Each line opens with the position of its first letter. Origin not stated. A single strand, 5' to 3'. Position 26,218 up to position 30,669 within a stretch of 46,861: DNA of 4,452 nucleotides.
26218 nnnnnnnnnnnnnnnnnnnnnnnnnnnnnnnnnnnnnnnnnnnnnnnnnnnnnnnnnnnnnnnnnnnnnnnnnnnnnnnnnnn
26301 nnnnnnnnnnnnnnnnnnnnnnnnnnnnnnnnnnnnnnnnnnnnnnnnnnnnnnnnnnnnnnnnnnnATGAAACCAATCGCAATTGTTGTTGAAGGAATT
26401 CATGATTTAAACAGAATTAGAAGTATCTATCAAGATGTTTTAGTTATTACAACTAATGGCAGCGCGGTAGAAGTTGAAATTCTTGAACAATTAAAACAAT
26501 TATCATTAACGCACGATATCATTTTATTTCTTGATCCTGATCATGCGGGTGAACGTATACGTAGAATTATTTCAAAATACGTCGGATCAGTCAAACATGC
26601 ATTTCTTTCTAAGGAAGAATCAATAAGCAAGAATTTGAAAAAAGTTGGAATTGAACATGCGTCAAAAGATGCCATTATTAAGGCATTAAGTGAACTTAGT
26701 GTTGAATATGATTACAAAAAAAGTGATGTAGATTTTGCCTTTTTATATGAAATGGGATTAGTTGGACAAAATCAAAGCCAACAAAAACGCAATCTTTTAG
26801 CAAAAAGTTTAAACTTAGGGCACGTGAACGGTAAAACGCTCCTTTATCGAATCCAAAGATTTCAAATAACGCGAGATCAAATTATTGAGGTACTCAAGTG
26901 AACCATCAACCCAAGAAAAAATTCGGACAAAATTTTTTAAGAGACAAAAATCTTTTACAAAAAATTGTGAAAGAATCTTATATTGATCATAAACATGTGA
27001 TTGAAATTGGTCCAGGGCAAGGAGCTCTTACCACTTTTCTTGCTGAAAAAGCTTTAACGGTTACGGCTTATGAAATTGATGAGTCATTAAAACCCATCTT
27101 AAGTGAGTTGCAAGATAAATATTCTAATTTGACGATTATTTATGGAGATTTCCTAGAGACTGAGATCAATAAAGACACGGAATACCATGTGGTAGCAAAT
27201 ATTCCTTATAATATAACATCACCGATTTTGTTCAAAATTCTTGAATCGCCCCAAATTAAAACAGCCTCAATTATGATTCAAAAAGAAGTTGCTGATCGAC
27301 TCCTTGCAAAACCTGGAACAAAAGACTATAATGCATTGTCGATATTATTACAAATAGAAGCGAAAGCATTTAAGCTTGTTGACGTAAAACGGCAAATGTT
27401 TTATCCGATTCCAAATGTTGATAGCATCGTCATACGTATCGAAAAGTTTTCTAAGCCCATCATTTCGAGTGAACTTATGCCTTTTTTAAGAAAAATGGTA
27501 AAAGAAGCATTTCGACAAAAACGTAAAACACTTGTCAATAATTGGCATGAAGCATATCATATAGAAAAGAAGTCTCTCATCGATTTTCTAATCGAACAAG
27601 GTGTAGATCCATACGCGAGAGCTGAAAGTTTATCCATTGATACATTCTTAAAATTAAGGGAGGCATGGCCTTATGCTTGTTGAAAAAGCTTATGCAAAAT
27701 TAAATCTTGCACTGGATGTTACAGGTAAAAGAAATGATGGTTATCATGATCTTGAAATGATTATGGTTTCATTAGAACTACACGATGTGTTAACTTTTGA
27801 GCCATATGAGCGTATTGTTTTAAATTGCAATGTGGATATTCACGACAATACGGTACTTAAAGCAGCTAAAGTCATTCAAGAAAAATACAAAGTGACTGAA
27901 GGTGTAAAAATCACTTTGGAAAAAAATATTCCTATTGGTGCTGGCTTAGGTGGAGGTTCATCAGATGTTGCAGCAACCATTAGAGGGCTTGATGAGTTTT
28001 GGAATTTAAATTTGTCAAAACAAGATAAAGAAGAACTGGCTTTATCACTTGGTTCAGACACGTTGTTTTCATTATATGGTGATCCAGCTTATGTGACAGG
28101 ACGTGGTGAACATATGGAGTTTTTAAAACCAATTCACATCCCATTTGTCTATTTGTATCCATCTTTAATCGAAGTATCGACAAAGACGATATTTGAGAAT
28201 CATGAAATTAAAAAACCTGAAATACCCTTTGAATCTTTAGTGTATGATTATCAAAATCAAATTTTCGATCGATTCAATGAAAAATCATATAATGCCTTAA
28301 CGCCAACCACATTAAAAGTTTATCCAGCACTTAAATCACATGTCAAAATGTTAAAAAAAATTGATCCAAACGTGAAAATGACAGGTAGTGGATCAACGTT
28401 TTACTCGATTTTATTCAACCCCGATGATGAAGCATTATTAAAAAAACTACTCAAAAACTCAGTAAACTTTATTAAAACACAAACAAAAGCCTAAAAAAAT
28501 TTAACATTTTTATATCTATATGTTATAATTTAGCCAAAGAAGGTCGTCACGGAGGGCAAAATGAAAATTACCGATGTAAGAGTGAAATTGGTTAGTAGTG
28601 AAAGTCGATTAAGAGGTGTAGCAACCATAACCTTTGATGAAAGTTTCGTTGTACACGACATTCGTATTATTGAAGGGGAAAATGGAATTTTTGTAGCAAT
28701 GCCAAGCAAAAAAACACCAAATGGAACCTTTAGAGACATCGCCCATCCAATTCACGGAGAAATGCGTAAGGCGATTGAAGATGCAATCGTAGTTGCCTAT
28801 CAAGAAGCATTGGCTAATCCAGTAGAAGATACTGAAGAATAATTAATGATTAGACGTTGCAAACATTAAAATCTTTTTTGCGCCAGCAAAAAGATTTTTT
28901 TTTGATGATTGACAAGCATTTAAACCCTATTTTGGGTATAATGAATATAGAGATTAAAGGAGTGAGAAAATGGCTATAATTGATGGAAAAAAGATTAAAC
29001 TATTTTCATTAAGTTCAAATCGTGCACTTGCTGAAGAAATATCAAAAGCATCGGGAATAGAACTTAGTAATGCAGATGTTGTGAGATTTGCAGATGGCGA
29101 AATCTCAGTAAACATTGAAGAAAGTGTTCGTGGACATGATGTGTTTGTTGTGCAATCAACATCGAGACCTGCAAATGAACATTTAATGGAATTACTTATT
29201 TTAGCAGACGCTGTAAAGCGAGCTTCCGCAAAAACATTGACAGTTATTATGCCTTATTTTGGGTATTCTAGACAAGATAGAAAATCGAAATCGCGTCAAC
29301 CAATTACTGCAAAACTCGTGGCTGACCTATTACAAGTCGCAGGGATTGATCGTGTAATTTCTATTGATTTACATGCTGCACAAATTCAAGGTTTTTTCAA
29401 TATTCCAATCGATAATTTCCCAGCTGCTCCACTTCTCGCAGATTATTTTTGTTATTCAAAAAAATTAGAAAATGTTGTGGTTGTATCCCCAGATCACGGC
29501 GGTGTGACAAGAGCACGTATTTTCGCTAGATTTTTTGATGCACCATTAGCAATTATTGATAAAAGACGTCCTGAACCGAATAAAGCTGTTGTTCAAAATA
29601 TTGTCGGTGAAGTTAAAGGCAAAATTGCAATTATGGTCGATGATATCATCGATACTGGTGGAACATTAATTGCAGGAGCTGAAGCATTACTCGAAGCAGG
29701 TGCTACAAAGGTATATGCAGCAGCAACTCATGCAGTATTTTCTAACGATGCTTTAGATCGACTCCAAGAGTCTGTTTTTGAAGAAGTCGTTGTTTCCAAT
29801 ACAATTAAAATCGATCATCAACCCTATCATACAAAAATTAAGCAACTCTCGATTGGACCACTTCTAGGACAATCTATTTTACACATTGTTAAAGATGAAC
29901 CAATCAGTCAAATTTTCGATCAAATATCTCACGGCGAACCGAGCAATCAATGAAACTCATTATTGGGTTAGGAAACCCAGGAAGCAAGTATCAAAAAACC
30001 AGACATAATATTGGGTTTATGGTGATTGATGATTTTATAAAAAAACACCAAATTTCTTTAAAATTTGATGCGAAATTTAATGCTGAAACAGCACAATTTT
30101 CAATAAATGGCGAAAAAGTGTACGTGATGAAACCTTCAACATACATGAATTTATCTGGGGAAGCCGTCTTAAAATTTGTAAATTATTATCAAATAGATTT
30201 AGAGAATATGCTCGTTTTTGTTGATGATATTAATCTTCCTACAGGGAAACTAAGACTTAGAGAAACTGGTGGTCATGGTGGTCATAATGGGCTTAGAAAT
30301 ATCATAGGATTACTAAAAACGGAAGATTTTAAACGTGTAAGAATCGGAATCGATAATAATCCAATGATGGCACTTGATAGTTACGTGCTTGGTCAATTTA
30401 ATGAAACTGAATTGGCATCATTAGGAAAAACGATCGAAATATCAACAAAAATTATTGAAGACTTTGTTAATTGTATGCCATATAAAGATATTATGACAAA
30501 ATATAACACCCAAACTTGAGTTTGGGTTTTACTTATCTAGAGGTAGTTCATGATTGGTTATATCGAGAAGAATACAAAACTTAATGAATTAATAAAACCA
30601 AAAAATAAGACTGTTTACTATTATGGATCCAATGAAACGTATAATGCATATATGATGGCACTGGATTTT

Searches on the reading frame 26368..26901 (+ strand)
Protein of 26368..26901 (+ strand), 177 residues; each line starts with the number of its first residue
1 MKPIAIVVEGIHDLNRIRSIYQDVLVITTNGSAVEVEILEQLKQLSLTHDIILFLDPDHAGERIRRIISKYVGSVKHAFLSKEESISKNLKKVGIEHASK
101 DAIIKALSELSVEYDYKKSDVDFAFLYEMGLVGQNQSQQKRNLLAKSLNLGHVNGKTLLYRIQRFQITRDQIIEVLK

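Call 56: search_protein_families(library=pfam, proteins=[window:26368-26901:+], max_evalue=0.00001)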
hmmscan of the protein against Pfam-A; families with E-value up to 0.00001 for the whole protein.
window:26368-26901:+ (177 aa): 2 families
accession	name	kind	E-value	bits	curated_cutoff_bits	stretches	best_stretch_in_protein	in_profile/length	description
PF13331.11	DUF4093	-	6.5e-23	81.5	25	1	92-175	1-85/86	Domain of unknown function (DUF4093)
PF01751.28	Toprim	-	9.5e-08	32.6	23.1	1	5-77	2-90/96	Toprim domain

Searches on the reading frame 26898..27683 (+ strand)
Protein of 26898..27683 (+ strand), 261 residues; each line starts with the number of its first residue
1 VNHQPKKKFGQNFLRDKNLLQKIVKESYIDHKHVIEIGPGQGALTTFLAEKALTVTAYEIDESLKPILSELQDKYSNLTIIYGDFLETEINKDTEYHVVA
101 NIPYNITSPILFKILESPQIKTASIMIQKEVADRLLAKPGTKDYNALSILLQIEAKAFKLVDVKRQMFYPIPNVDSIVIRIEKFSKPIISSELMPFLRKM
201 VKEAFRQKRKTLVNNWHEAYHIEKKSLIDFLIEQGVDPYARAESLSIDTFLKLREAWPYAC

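Call 56: search_protein_families(library=pfam, proteins=[window:26898-27683:+], max_evalue=0.00001)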
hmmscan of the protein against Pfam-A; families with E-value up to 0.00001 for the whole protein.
window:26898-27683:+ (261 aa): 1 family
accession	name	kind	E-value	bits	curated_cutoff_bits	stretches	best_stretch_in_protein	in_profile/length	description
PF00398.26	RrnaAD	-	1.4e-60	205.1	24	1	3-253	2-257/263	Ribosomal RNA adenine dimethylase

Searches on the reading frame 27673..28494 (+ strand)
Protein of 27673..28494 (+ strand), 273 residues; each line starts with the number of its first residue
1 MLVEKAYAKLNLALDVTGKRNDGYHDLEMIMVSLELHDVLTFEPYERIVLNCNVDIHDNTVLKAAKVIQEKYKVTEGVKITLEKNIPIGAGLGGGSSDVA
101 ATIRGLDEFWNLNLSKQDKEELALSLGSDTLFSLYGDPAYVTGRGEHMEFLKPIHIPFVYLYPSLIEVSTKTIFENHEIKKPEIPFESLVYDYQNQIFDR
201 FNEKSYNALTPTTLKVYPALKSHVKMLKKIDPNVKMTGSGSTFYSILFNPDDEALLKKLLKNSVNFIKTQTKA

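Call 56: search_protein_families(library=pfam, proteins=[window:27673-28494:+], max_evalue=0.00001)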
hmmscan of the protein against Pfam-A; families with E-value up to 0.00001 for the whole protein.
window:27673-28494:+ (273 aa): 1 family
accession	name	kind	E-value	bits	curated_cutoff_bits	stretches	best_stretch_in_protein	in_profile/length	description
PF00288.32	GHMP_kinases_N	-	2.2e-20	73.1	22.3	1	59-136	1-86/87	GHMP kinases N terminal domain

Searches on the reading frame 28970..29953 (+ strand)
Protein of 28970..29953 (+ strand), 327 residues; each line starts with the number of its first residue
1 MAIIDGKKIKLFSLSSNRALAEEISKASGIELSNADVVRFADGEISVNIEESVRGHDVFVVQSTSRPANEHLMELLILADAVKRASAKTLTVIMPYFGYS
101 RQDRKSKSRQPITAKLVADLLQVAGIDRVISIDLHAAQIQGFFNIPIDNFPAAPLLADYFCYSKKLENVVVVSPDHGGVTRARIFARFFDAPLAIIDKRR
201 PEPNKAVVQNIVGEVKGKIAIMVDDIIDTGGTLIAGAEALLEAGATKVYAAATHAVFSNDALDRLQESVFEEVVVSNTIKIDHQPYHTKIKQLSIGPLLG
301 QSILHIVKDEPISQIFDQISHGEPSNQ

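Call 56: search_protein_families(library=pfam, proteins=[window:28970-29953:+], max_evalue=0.00001)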
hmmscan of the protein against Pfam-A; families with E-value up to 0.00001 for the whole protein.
window:28970-29953:+ (327 aa): 3 families
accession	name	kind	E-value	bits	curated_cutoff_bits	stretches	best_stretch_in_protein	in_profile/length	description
PF13793.12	Pribosyltran_N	-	1.5e-51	173.6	25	1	9-125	1-117/117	N-terminal domain of ribose phosphate pyrophosphokinase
PF14572.12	Pribosyl_synth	-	1.3e-27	97.4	27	1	210-316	76-183/184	Phosphoribosyl synthetase-associated domain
PF00156.33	Pribosyltran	-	8.6e-19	67.8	26.3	1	164-273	26-138/158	Phosphoribosyl transferase domain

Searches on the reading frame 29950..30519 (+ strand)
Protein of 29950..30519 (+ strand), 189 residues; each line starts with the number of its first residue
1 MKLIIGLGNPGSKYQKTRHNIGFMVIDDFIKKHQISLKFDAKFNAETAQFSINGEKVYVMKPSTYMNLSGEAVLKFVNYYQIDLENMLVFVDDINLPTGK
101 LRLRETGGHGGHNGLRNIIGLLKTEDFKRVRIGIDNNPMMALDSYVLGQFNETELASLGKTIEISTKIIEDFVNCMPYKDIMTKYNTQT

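Call 56: search_protein_families(library=pfam, proteins=[window:29950-30519:+], max_evalue=0.00001)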
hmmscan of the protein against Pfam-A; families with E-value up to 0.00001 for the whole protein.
window:29950-30519:+ (189 aa): 1 family
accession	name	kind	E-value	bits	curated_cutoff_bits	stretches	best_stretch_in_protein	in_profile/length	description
PF01195.25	Pept_tRNA_hydro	-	5.9e-65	219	27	1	3-186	1-183/183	Peptidyl-tRNA hydrolase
